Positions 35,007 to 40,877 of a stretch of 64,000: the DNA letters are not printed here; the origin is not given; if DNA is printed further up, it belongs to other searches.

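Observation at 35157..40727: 1856-aa TSP3 / LamG / PEGA-like / NHL protein encoded between the alignment-complex genes and the secretin: candidate pilus-associated adhesin or secreted cargo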

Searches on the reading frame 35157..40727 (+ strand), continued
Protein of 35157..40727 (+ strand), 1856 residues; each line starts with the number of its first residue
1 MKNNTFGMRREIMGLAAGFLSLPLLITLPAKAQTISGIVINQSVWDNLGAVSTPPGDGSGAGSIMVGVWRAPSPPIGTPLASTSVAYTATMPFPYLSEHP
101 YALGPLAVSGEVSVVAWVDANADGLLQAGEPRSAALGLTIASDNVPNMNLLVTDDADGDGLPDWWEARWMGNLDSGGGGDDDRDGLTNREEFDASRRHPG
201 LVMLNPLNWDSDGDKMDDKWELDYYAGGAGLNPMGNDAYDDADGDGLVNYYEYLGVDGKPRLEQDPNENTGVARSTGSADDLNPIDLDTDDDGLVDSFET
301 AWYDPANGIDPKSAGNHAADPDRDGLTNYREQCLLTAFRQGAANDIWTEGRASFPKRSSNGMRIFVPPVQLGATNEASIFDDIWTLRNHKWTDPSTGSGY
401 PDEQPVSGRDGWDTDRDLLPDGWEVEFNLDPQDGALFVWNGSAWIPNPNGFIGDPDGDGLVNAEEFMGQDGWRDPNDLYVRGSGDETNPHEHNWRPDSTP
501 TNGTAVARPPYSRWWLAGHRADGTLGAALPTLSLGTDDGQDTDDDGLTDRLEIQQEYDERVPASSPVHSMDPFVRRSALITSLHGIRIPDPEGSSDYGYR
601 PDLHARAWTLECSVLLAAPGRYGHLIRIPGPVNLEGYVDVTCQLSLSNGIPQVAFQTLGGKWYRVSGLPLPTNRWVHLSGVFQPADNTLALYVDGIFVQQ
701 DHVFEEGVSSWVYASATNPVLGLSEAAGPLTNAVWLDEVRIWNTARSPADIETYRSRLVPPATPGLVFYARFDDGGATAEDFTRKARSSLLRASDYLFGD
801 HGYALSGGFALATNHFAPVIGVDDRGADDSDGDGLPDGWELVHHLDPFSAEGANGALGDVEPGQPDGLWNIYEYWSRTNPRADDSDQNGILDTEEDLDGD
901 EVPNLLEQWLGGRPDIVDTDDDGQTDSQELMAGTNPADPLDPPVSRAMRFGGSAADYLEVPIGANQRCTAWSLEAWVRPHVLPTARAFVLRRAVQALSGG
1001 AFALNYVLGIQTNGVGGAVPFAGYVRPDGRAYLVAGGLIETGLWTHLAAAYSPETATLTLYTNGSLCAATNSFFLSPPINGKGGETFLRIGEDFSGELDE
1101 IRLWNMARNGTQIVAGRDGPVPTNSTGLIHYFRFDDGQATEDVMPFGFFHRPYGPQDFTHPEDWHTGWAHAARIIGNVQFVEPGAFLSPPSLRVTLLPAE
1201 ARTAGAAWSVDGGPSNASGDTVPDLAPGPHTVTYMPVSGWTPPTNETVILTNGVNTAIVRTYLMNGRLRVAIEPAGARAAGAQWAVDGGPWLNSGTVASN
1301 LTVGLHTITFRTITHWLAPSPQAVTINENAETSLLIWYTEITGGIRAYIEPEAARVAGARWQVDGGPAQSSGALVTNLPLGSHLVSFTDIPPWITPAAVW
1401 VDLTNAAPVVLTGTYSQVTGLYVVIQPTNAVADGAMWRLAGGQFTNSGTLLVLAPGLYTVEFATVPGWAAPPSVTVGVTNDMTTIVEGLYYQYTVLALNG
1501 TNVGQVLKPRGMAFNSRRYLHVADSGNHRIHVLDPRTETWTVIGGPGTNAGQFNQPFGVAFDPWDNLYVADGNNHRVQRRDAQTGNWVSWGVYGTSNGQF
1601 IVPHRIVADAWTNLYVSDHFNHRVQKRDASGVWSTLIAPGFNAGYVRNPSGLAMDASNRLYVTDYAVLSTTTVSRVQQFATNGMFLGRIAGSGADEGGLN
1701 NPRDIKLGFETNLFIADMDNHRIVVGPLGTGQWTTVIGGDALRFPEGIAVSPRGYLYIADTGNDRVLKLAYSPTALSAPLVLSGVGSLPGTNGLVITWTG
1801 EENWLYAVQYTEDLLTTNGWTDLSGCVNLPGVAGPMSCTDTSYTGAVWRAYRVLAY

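Call 16: find_homologous_proteins(query=window:35157-40727:+, max_evalue=1e-10)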
Query window:35157-40727:+ (1856 aa): 347 proteins with E <= 1e-10 among 8000 candidates; the best 120 are listed.
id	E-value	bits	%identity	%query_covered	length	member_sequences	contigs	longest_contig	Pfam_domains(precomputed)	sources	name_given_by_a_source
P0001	0.0e+0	4349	100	100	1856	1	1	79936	PF13385.14,PF01436.28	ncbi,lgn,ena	-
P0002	0.0e+0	3347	52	92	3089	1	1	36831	PF13385.14,PF01436.28,PF06739.18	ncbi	-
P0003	0.0e+0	2467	41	99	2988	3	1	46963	PF13385.14,PF01436.28,PF18884.6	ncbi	-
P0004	0.0e+0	2259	39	98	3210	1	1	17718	PF13385.14,PF01436.28,PF18884.6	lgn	-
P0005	0.0e+0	2206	43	92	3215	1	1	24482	PF07953.21,PF13385.14,PF01436.28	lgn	-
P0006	0.0e+0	2092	54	98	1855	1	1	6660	PF13385.14,PF01436.28,PF25021.2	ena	-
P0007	0.0e+0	1959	49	93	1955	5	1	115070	PF13385.14,PF01436.28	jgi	jgi:hypothetical protein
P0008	0.0e+0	1877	45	67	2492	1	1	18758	PF07953.21,PF13385.14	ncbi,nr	ncbi:MAG: hypothetical protein EOL87_14560, partial [Spartobacteria bacterium]|nr:hypothetical prote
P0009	0.0e+0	1851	43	92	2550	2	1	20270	PF13517.13,PF13385.14,PF20067.6,PF01436.28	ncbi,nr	ncbi:MAG: hypothetical protein PHG65_00310 [Kiritimatiellae bacterium]|nr:hypothetical protein [Kiri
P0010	0.0e+0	1800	49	95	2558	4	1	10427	PF18099.8,PF13385.14,PF01436.28,PF03422.22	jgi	jgi:hypothetical protein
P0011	0.0e+0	1750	49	94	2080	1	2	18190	PF13517.13,PF13385.14,PF01436.28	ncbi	ncbi:MAG: LamG-like jellyroll fold domain-containing protein [bacterium]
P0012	0.0e+0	1727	49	75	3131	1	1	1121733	PF00092.35,PF13385.14,PF13519.13,PF18884.6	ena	-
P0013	0.0e+0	1718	43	92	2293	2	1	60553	PF13517.13,PF13385.14,PF20067.6,PF01436.28,PF06739.18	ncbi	-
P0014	0.0e+0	1632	47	94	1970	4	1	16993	PF13517.13,PF13385.14,PF01436.28,PF08450.19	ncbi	ncbi:MAG: LamG-like jellyroll fold domain-containing protein [bacterium]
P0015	0.0e+0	1604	49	71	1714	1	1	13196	PF13385.14,PF01436.28,PF18884.6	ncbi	-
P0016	0.0e+0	1576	46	71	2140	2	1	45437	PF13385.14,PF01436.28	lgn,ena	-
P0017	0.0e+0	1538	47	59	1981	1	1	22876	PF13385.14,PF01436.28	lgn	-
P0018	0.0e+0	1537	44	92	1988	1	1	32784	PF01839.30,PF13517.13,PF13385.14,PF01436.28,PF25021.2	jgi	-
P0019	0.0e+0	1524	44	71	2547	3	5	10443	PF13385.14,PF01436.28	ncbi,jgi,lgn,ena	-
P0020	0.0e+0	1523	45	59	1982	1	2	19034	PF13385.14,PF01436.28,PF06739.18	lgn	-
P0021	0.0e+0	1522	46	59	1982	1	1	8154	PF13385.14,PF01436.28,PF06739.18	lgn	-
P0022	0.0e+0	1519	44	91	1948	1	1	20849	PF01839.30,PF13517.13,PF13385.14,PF24684.2,PF01436.28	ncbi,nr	ncbi:MAG: VCBS repeat-containing protein [Kiritimatiellae bacterium]|nr:VCBS repeat-containing prote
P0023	0.0e+0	1517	44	92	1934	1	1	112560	PF01839.30,PF13517.13,PF13385.14,PF01436.28,PF06739.18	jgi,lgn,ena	-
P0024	0.0e+0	1517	46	59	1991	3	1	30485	PF13385.14,PF01436.28,PF18884.6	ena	-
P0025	0.0e+0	1508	45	62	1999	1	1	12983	PF13385.14,PF01436.28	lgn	-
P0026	0.0e+0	1505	47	59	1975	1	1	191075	PF13385.14,PF01436.28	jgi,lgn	jgi:hypothetical protein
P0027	0.0e+0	1503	46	59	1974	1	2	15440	PF13385.14,PF01436.28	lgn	-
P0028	0.0e+0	1501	46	59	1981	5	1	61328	PF13385.14,PF01436.28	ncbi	-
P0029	0.0e+0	1500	45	59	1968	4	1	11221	PF13385.14,PF01436.28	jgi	-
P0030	0.0e+0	1497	47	59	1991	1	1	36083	PF13385.14,PF01436.28,PF08450.19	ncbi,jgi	jgi:hypothetical protein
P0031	0.0e+0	1494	39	99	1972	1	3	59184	PF13385.14,PF01436.28,PF06739.18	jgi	jgi:hypothetical protein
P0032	0.0e+0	1483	45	59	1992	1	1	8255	PF13385.14,PF01436.28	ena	-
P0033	0.0e+0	1479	46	59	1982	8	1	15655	PF13385.14,PF01436.28,PF18884.6,PF08450.19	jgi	jgi:hypothetical protein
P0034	0.0e+0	1476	45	59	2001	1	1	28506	PF13385.14,PF01436.28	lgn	-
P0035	0.0e+0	1475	44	59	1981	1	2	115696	PF13385.14,PF01436.28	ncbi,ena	-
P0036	0.0e+0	1473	44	62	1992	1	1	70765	PF13385.14,PF01436.28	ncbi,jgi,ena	ncbi:MAG: LamG-like jellyroll fold domain-containing protein [bacterium]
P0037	0.0e+0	1466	46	59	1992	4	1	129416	PF13385.14,PF01436.28,PF08450.19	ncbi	-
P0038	0.0e+0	1466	45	59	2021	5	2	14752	PF13385.14,PF01436.28,PF08450.19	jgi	jgi:hypothetical protein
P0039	0.0e+0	1465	44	91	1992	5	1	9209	PF13517.13,PF13385.14,PF01436.28,PF06739.18,PF08450.19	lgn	-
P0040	0.0e+0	1463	44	79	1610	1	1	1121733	PF13385.14,PF01436.28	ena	-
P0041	0.0e+0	1462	40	98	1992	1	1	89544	PF13385.14,PF01436.28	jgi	jgi:hypothetical protein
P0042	0.0e+0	1461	39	100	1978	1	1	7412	PF13385.14,PF01436.28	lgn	-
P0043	0.0e+0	1453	42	98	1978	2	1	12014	PF13385.14,PF01436.28,PF06739.18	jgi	-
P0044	0.0e+0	1452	46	59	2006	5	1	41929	PF13385.14,PF01436.28,PF25021.2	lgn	-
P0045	0.0e+0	1447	39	98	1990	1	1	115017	PF13385.14,PF01436.28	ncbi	-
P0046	0.0e+0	1447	45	59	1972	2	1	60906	PF13385.14,PF01436.28,PF06739.18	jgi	-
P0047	0.0e+0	1445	45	59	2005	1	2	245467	PF13385.14,PF01436.28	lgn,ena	-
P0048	0.0e+0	1444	45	59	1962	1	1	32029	PF13385.14,PF01436.28,PF25021.2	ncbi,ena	-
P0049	0.0e+0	1443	45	59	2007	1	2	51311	PF13385.14,PF01436.28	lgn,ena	-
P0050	0.0e+0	1442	41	99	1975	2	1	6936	PF13385.14,PF01436.28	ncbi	-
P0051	0.0e+0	1441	41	100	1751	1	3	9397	PF13385.14,PF01436.28,PF18884.6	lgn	-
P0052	0.0e+0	1441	40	98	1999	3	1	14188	PF13385.14,PF01436.28,PF18884.6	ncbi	-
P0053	0.0e+0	1423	39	99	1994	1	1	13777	PF13385.14,PF01436.28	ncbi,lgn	-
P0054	0.0e+0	1416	45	59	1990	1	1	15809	PF13385.14,PF01436.28,PF25021.2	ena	-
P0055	0.0e+0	1416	45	59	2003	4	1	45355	PF13385.14,PF01436.28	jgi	jgi:hypothetical protein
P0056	0.0e+0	1409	42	93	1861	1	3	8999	PF13385.14,PF01436.28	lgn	-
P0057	0.0e+0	1409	45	59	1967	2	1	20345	PF13385.14,PF01436.28,PF06739.18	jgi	-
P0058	0.0e+0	1408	44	59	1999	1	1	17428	PF13385.14,PF01436.28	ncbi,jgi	jgi:hypothetical protein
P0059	0.0e+0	1405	45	59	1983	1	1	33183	PF13385.14,PF01436.28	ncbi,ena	-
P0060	0.0e+0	1381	41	95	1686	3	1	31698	PF13385.14,PF01436.28,PF25021.2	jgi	jgi:hypothetical protein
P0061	0.0e+0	1381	45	59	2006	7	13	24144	PF13385.14,PF01436.28,PF08450.19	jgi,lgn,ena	jgi:hypothetical protein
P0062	0.0e+0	1361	45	59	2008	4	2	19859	PF13385.14,PF01436.28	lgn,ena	-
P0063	0.0e+0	1353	44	59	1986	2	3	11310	PF13385.14,PF01436.28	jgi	-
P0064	0.0e+0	1329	40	99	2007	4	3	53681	PF13385.14,PF01436.28,PF06739.18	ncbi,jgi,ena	-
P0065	0.0e+0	1266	39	92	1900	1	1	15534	PF13385.14,PF01436.28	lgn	-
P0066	0.0e+0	1252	50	35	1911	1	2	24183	PF13517.13,PF13385.14,PF18884.6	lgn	-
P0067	0.0e+0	1247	41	59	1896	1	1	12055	PF13385.14,PF01436.28,PF08450.19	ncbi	-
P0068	0.0e+0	1205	47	40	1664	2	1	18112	PF13385.14,PF18884.6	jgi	-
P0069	0.0e+0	1182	47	66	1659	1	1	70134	PF07953.21,PF13517.13,PF13385.14,PF18884.6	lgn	-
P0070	0.0e+0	1167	44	72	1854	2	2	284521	PF13517.13,PF13385.14,PF18884.6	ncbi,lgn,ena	-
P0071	0.0e+0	1144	40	72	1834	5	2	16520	PF13517.13,PF13385.14,PF18884.6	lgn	-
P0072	0.0e+0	1123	51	31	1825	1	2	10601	PF13517.13,PF13385.14,PF18884.6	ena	-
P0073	0.0e+0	1122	50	31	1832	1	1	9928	PF01839.30,PF13517.13,PF13385.14,PF18884.6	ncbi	-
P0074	0.0e+0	1086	53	31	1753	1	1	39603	PF01839.30,PF13517.13,PF13385.14,PF18884.6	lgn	-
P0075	0.0e+0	1082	48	31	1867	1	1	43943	PF01839.30,PF13517.13,PF13385.14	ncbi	ncbi:MAG: LamG-like jellyroll fold domain-containing protein [bacterium]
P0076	0.0e+0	1081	49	31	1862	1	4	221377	PF13517.13,PF13385.14,PF18884.6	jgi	jgi:hypothetical protein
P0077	0.0e+0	1047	44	34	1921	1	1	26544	PF01839.30,PF13517.13,PF13385.14,PF18884.6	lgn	-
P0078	0.0e+0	1030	40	24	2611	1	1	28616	PF13385.14,PF01436.28,PF25021.2,PF08450.19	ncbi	-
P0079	1.3e-213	731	30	41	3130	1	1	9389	PF13385.14,PF02210.32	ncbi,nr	ncbi:MAG: hypothetical protein HON70_30055, partial [Lentisphaerae bacterium]|nr:hypothetical protei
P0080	5.6e-207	709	40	41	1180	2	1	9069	PF13385.14,PF18884.6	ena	-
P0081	1.6e-174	601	34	50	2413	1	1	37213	PF01839.30,PF13517.13,PF13385.14,PF01436.28,PF08450.19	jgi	jgi:hypothetical protein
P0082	2.0e-169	584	33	51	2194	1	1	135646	PF01839.30,PF13517.13,PF13385.14,PF01436.28,PF08450.19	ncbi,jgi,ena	-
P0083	2.2e-168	581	32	52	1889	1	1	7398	PF13385.14,PF01436.28,PF25021.2,PF06739.18,PF08450.19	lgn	-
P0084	2.5e-164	567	34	48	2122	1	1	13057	PF13385.14,PF01436.28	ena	-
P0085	7.6e-148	513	31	34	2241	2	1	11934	PF13385.14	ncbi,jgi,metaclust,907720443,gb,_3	metaclust:\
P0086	8.9e-131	456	34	32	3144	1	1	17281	PF10983.14,PF13385.14,PF02210.32,PF18884.6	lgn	-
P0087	2.8e-125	438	36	17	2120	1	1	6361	PF13385.14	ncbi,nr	ncbi:MAG: hypothetical protein HON70_18535, partial [Lentisphaerae bacterium]|nr:hypothetical protei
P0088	1.6e-122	429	36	17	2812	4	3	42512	PF13385.14,PF18884.6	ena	-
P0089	2.2e-120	422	34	17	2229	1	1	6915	PF00354.25,PF13385.14,PF02210.32,PF18884.6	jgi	jgi:hypothetical protein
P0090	2.8e-117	411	35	17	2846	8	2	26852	PF13385.14,PF18884.6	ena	-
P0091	5.4e-115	404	34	20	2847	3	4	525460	PF13385.14,PF18884.6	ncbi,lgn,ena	-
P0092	4.8e-113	397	36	17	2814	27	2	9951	PF13385.14,PF18884.6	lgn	-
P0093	2.8e-111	391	35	17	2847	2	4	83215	PF13385.14,PF18884.6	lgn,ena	-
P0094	4.1e-110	387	32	17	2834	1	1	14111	PF13385.14,PF18884.6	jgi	-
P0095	4.8e-108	381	37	17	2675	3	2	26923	PF13385.14,PF18884.6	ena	-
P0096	1.5e-100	356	34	17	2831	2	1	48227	PF13385.14,PF18884.6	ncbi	-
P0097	7.8e-100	353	32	17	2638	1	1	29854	PF13385.14,PF18884.6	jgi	-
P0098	6.4e-99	350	34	17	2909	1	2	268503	PF13385.14,PF18884.6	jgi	jgi:Concanavalin A-like lectin/glucanases superfamily/Bacterial TSP3 repeat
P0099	7.8e-99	350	38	16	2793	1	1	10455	PF13385.14,PF18884.6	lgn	-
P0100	5.6e-97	344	33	18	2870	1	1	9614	PF13385.14,PF18884.6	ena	-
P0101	2.3e-95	339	37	15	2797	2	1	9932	PF13385.14,PF18884.6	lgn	-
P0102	2.8e-91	325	34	17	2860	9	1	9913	PF13385.14,PF18884.6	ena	-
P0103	3.0e-91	325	35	17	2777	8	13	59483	PF13385.14,PF18884.6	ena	-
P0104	2.9e-90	322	37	15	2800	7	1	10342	PF13385.14,PF18884.6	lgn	-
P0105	2.7e-87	312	34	17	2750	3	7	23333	PF13385.14,PF18884.6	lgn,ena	-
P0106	1.1e-86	310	35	17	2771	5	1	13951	PF13385.14,PF18884.6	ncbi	-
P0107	3.3e-84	302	35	17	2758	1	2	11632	PF13385.14,PF18884.6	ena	-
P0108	3.8e-84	301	34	17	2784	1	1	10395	PF13385.14,PF18884.6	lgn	-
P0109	7.3e-83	297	34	17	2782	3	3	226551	PF13385.14,PF18884.6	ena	-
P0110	1.1e-82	296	36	17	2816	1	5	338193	PF13385.14,PF18884.6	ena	-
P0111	1.5e-82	296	35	17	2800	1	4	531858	PF13385.14,PF18884.6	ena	-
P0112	6.9e-82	294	34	17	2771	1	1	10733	PF13385.14,PF18884.6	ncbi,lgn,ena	-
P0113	2.4e-81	292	34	17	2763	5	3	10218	PF13385.14,PF18884.6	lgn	-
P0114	2.4e-79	285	33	17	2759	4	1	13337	PF13385.14,PF18884.6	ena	-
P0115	3.1e-79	285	29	40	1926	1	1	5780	PF00059.28,PF13385.14,PF23666.3,PF18884.6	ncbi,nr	ncbi:MAG: hypothetical protein GX595_06490, partial [Lentisphaerae bacterium]|nr:hypothetical protei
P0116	1.6e-76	276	33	17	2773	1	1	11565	PF13385.14,PF18884.6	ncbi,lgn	-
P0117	9.2e-74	267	37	11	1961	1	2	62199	PF22585.4,PF18884.6,PF03495.20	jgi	-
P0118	9.2e-68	247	32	22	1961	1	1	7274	PF13385.14,PF02210.32,PF00054.31,PF18884.6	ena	-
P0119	8.5e-62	227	30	19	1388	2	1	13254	PF17170.11,PF13449.13,PF13676.12,PF01436.28,PF25021.2,PF00041.28,PF18884.6,PF08450.19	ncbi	-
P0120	2.3e-60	222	30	28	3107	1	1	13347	PF13385.14,PF18884.6,PF00082.28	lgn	-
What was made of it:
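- All homologs come from metagenomes, and those that carry a name have only generic ones (call 16).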
